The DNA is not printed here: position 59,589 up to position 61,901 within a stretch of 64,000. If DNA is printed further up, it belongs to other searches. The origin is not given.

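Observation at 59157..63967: Minimal four-gene Qrc/ACIII-like respiratory module with a pentaheme subunit, closed by a strong terminator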

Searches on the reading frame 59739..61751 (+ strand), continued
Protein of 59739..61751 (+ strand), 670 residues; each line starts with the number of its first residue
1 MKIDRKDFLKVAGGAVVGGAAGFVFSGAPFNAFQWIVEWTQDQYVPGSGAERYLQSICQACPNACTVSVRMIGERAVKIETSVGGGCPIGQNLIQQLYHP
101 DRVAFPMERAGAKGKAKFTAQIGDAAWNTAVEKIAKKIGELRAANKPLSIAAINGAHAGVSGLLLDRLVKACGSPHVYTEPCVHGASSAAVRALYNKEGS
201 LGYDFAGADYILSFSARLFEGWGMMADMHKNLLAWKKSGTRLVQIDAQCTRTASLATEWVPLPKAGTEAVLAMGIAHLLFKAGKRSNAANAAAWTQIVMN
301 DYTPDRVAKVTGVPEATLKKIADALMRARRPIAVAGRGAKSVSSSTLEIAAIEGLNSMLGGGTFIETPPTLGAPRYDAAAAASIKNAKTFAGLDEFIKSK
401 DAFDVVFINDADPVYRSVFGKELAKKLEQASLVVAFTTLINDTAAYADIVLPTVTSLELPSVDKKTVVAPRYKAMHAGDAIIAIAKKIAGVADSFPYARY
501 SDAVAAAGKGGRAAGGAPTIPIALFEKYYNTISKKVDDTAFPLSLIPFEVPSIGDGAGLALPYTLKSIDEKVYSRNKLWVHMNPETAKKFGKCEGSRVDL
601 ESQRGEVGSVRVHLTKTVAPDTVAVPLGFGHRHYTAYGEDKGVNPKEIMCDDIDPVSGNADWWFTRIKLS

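Call 77: search_solved_structures(query=A2, max_evalue=0.01, show_alignments=2)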
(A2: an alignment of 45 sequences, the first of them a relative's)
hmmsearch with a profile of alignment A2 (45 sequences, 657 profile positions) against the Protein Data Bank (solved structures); distinct sequences matched with E-value up to 0.01: 62 (the best 60 are shown).
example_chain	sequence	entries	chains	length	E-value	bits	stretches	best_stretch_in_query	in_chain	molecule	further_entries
6cz7_A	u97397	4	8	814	3.5e-53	184.3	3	49-267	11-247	ArrA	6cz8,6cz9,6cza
2vpw_A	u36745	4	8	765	3.1e-39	138.3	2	53-323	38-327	THIOSULFATE REDUCTASE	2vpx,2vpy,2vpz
2e7z_A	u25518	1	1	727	4.2e-34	121.3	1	58-324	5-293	Acetylene hydratase Ahy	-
7bkb_D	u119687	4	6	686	2.9e-31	111.9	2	52-462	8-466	Formate dehydrogenase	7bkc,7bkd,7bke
5e7o_A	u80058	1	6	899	1.4e-29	106.3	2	85-274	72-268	DMSO reductase family type II enzyme, molybdopterin subunit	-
4ydd_A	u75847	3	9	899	1.6e-29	106.2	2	85-274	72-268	DMSO reductase family type II enzyme, molybdopterin subunit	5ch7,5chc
1aa6_A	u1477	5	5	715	1.4e-26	96.4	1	55-350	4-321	FORMATE DEHYDROGENASE H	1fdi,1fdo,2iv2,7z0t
9t1s_L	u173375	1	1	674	8.1e-26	93.9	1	53-497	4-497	formate dehydrogenase (coenzyme F420)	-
9wxb_B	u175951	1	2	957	9.8e-26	93.6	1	52-350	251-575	Formate dehydrogenase alpha subunit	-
9vap_A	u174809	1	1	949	3.7e-25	91.7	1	5-329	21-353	Formate dehydrogenase molybdopterin-binding subunit FdhA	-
2jim_A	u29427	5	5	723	2.2e-23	85.9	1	52-323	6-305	PERIPLASMIC NITRATE REDUCTASE | PROTEIN (PERIPLASMIC NITRATE REDUCTASE)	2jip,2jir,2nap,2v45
2jio_A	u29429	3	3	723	2.4e-23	85.7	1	52-323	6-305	PERIPLASMIC NITRATE REDUCTASE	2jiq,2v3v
6tg9_A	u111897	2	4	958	1.5e-22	83.1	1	52-350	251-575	Formate dehydrogenase subunit alpha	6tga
7qv7_S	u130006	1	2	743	1.9e-22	82.8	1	49-350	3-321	Hydrogen dependent carbon dioxide reductase subunit FdhF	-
8rqz_C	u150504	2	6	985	1.5e-21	79.8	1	53-329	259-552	Probable oxidoreductase YjgC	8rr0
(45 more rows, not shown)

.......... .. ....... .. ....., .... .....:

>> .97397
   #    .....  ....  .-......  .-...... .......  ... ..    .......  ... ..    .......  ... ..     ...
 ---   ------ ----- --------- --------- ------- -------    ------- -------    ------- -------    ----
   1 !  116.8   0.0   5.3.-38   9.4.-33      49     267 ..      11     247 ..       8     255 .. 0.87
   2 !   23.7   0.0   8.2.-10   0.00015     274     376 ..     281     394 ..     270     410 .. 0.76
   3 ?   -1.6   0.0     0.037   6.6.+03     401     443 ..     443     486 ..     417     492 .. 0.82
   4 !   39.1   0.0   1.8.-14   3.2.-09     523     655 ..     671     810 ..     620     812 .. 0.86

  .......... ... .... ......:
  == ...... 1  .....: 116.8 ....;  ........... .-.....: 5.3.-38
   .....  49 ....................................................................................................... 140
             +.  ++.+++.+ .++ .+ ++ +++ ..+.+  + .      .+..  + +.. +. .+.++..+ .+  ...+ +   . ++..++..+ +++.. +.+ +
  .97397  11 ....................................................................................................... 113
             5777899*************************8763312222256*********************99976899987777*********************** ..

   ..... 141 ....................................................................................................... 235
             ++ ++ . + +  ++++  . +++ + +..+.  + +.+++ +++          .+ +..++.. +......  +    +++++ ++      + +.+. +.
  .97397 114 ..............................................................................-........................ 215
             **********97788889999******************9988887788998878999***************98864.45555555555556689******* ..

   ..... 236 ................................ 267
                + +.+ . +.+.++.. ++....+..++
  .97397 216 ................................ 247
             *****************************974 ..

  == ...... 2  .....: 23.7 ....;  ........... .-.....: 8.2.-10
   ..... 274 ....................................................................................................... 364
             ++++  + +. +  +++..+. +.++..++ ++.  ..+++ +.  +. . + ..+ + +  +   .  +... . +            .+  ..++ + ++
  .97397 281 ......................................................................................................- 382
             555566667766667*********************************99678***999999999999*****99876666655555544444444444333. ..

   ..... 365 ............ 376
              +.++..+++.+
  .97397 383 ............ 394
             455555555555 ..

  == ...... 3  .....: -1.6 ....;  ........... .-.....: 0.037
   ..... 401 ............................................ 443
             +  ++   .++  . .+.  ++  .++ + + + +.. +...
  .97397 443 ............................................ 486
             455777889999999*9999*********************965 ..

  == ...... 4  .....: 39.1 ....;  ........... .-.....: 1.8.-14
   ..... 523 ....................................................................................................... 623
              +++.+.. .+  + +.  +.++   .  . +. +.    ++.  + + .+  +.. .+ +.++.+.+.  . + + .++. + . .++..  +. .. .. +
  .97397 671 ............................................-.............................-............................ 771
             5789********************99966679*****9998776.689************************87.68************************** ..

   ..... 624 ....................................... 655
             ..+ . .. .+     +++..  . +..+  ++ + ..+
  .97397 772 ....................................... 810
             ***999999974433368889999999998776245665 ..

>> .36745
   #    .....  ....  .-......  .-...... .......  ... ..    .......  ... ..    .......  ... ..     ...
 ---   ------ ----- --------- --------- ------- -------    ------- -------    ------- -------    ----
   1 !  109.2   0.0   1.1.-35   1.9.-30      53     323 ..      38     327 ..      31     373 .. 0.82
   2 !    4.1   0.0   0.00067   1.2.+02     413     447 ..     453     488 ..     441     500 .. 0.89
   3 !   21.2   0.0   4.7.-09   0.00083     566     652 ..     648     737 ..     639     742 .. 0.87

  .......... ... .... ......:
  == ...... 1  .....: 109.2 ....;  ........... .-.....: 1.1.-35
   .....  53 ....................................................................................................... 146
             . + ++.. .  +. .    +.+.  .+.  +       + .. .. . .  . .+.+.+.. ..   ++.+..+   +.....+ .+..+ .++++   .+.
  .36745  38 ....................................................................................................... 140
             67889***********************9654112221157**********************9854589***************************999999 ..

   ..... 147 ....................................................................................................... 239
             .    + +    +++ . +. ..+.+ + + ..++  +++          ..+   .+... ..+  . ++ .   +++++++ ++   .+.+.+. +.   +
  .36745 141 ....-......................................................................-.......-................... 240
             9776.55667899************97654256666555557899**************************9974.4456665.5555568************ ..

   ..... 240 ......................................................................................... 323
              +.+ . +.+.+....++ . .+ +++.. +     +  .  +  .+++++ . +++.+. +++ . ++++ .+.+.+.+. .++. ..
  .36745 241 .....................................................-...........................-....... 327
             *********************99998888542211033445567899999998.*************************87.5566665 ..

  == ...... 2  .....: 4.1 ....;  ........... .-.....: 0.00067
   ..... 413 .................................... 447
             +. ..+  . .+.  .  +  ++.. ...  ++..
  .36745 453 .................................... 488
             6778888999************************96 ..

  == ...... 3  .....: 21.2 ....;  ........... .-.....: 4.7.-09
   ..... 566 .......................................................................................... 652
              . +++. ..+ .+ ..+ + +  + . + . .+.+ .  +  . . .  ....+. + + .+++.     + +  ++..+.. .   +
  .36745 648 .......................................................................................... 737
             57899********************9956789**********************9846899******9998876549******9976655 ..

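Call 80: predict_structure(alignment_id=A2)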
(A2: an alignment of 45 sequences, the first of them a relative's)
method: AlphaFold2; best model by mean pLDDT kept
length: 670 residues; sequences in the alignment: 45
mean_pLDDT: 86.8   pTM: 0.86
mean pLDDT of the five models: 86.8, 86.6, 84.6, 84.5, 83.9
residues with pLDDT >= 90: 438; 70-90: 153; 50-70: 34; < 50: 45
segments of 3 or more residues with pLDDT < 50: 1-36, 39-44, 84-86
pLDDT, mean of each block of 10 residues (from residue 1): 38 39 43 48 56 70 66 72 57 77 93 94 89 97 95 90 97 95 88 94 94 94 79 91 95 94 93 98 94 95 96 96 96 93 90 94 89 93 92 93 95 95 97 96 97 83 67 89 96 94 88 89 89 90 93 85 80 93 97 96 92 96 94 90 94 93 92
secondary structure, 60 per line:
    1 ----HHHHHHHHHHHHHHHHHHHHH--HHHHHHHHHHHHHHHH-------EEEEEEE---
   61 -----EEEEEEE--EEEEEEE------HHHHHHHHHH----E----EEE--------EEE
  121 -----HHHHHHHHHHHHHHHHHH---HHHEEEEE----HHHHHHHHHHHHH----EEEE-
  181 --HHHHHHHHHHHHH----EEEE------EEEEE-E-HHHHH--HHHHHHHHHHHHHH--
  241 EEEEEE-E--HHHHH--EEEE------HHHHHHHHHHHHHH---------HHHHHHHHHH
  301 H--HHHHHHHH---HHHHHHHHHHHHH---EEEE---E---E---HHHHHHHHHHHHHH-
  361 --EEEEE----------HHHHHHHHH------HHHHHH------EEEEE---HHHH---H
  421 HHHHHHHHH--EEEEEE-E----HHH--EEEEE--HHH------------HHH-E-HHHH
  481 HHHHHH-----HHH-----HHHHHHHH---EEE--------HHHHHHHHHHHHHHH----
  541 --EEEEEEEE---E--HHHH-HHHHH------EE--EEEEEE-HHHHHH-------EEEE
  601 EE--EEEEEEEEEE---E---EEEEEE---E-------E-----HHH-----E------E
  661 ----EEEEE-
elements in order: H5-25 H28-43 E51-57 E66-72 E75-81 H88-97 E107-109 E118-120 H126-143 E150-154 H159-171 E176-179 H183-195 E200-203 E210-214 H218-222 H225-238 E241-246 H251-255 E258-261 H268-281 H291-301 H304-311 H315-327 E331-334 H346-359 E363-367 H378-386 H393-398 E405-409 H413-416 H420-429 E432-437 E449-453 H477-486 H500-507 E511-513 H522-536 E543-550 H557-560 H562-566 E577-582 H584-589 E597-602 E605-614 E622-627 E665-669

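Call 82: fold_search(model_id=the predicted structure, library=pdb)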
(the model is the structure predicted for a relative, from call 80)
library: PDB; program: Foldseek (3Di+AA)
matches with E <= 10: 1116; with E <= 0.001: 179
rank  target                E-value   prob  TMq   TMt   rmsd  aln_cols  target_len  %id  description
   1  6cz7_A                2.2e-36  1.00  0.76  0.63   6.2       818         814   20  The arsenate respiratory reductase (Arr) complex from Shewanella sp. ANA-3 (released 2018-08-15)
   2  6cz7_C                4.7e-36  1.00  0.73  0.62   6.4       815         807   20  The arsenate respiratory reductase (Arr) complex from Shewanella sp. ANA-3 (released 2018-08-15)
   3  2vpw_A                8.1e-35  1.00  0.74  0.68   5.5       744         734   19  Polysulfide reductase with bound menaquinone (released 2008-06-10)
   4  2e7z                  2.5e-32  1.00  0.73  0.68   5.3       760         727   18  Acetylene Hydratase from Pelobacter acetylenicus (released 2007-02-27)
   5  7vw6_A                2.0e-31  1.00  0.72  0.54   5.1       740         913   18  Cryo-EM Structure of Formate Dehydrogenase 1 from Methylorubrum extorquens AM1 (released 2022-06-01)
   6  8j83_A                2.4e-31  1.00  0.73  0.55   5.0       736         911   17  Crystal structure of formate dehydrogenase from Methylorubrum extorquens AM1 (released 2023-10-11)
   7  1fdi                  1.6e-30  1.00  0.67  0.63   8.8       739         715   14  OXIDIZED FORM OF FORMATE DEHYDROGENASE H FROM E. COLI COMPLEXED WITH THE INHIBITOR NITRITE (released 1997-08-20)
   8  7l5s                  4.7e-30  1.00  0.65  0.57   9.9       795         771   18  Crystal Structure of Haemophilus influenzae MtsZ at pH 5.5 (released 2021-04-21)
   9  5ch7_C                1.1e-29  1.00  0.66  0.51  11.1       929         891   14  Crystal structure of the perchlorate reductase PcrAB - Phe164 gate switch intermediate - from Azospira suillum PS (released 2016-03-09)
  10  2v45                  1.1e-29  1.00  0.72  0.67   7.2       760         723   15  A New Catalytic Mechanism of Periplasmic Nitrate Reductase from Desulfovibrio desulfuricans ATCC 27774 from Crystallogra (released 2008-03-18)
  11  2jio                  1.8e-29  1.00  0.72  0.68   5.2       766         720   15  A New Catalytic Mechanism of Periplasmic Nitrate Reductase from Desulfovibrio desulfuricans ATCC 27774 from Crystallogra (released 2008-03-18)
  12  2v3v                  2.6e-29  1.00  0.73  0.68   4.9       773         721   15  A New Catalytic Mechanism of Periplasmic Nitrate Reductase from Desulfovibrio desulfuricans ATCC 27774 from Crystallogra (released 2008-03-18)
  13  7z0t_A                3.3e-29  1.00  0.70  0.66   7.9       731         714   15  Structure of the Escherichia coli formate hydrogenlyase complex (aerobic preparation, composite structure) (released 2022-09-28)
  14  5e7o_A                3.7e-29  1.00  0.65  0.50  11.0       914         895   14  Crystal structure of the perchlorate reductase PcrAB mutant W461E of PcrA from Azospira suillum PS (released 2016-03-09)
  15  4ydd_C                4.0e-29  1.00  0.65  0.50  10.7       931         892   13  Crystal structure of the perchlorate reductase PcrAB from Azospira suillum PS (released 2016-03-09)
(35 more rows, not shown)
